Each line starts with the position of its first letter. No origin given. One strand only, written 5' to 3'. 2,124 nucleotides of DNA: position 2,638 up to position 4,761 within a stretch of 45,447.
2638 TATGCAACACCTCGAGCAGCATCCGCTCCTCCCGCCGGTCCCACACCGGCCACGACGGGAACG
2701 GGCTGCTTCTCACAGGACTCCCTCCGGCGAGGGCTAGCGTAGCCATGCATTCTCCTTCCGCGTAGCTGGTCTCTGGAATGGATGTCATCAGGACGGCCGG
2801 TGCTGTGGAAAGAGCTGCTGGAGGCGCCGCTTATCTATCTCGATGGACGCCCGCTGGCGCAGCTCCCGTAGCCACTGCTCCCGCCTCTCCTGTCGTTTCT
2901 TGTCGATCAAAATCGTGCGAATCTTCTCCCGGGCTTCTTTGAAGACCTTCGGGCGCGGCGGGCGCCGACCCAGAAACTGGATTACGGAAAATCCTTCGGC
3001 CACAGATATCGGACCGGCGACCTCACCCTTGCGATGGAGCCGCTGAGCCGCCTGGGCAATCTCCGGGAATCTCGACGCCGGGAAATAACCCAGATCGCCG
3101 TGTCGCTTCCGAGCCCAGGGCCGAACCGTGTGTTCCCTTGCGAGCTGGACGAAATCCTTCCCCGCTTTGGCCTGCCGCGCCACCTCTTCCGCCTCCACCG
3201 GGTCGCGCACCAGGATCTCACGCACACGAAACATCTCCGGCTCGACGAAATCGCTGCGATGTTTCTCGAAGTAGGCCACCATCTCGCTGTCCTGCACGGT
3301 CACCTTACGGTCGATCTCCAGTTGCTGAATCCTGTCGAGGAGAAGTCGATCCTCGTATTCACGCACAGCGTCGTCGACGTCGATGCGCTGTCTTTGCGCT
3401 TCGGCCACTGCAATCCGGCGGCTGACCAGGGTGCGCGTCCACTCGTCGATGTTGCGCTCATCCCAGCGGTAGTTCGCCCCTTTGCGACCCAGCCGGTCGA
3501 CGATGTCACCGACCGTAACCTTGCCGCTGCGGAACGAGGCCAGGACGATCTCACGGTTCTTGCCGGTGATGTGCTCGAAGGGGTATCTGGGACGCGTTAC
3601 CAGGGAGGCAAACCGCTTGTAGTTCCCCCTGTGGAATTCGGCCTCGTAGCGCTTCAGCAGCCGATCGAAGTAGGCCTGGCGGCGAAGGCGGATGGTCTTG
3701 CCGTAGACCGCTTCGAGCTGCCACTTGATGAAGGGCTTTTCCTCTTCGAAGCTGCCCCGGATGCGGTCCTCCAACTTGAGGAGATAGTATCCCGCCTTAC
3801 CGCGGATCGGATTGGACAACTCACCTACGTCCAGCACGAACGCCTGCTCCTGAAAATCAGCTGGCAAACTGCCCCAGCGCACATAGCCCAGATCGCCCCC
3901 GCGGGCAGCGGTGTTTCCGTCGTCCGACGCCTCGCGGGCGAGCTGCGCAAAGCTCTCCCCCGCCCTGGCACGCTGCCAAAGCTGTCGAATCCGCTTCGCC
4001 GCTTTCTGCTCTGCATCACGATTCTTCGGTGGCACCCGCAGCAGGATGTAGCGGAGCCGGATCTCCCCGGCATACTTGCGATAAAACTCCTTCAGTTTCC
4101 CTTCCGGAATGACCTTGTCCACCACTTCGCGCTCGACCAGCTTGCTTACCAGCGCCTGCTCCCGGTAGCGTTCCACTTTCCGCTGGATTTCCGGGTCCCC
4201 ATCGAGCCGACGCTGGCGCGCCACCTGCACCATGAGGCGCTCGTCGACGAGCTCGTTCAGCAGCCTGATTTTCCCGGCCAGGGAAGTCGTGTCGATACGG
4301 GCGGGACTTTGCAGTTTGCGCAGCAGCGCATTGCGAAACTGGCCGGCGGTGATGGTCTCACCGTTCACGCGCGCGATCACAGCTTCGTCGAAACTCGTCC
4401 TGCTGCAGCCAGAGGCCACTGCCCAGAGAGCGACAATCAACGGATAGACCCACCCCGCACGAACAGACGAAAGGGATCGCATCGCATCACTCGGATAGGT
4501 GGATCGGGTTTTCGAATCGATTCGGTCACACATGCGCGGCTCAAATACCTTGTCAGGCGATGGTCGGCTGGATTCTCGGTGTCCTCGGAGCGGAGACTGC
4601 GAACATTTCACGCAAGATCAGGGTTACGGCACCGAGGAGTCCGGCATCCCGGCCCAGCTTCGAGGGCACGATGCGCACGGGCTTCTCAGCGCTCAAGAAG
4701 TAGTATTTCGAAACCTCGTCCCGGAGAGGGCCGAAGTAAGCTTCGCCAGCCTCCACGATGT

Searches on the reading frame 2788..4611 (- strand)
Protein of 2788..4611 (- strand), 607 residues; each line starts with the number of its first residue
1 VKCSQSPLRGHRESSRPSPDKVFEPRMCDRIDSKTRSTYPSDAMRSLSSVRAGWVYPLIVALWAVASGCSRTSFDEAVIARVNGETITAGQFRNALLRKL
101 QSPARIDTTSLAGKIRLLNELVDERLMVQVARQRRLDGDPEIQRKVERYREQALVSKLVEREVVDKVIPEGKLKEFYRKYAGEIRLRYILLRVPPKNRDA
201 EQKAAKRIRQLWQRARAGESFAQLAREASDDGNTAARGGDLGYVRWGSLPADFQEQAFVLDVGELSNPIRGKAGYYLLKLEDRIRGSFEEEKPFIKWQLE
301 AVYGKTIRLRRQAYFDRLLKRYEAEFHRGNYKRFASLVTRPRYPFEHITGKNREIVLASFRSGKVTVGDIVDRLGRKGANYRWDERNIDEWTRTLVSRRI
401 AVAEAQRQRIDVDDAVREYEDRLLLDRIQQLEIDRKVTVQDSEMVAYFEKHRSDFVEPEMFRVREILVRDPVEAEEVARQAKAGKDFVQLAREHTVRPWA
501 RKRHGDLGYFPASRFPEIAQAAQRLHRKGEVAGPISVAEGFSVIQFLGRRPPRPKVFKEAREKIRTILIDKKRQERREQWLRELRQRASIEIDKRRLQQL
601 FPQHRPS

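Call 53: search_protein_families(library=pfam, proteins=[window:2788-4611:-], max_evalue=0.00001)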
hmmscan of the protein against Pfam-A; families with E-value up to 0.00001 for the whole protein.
window:2788-4611:- (607 aa): 4 families
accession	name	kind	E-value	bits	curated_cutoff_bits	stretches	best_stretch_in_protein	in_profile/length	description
PF00639.27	Rotamase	-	6.3e-33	114.1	21.7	2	189-282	2-97/97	PPIC-type PPIASE domain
PF13145.12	Rotamase_2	-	1.8e-27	97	27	2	439-562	1-121/121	PPIC-type PPIASE domain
PF13616.12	Rotamase_3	-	1.2e-26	93.9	22.5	1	180-282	12-114/116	PPIC-type PPIASE domain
PF13624.11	SurA_N_3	-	3.3e-06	27.5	27.2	0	58-143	21-114/162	SurA-like N-terminal domain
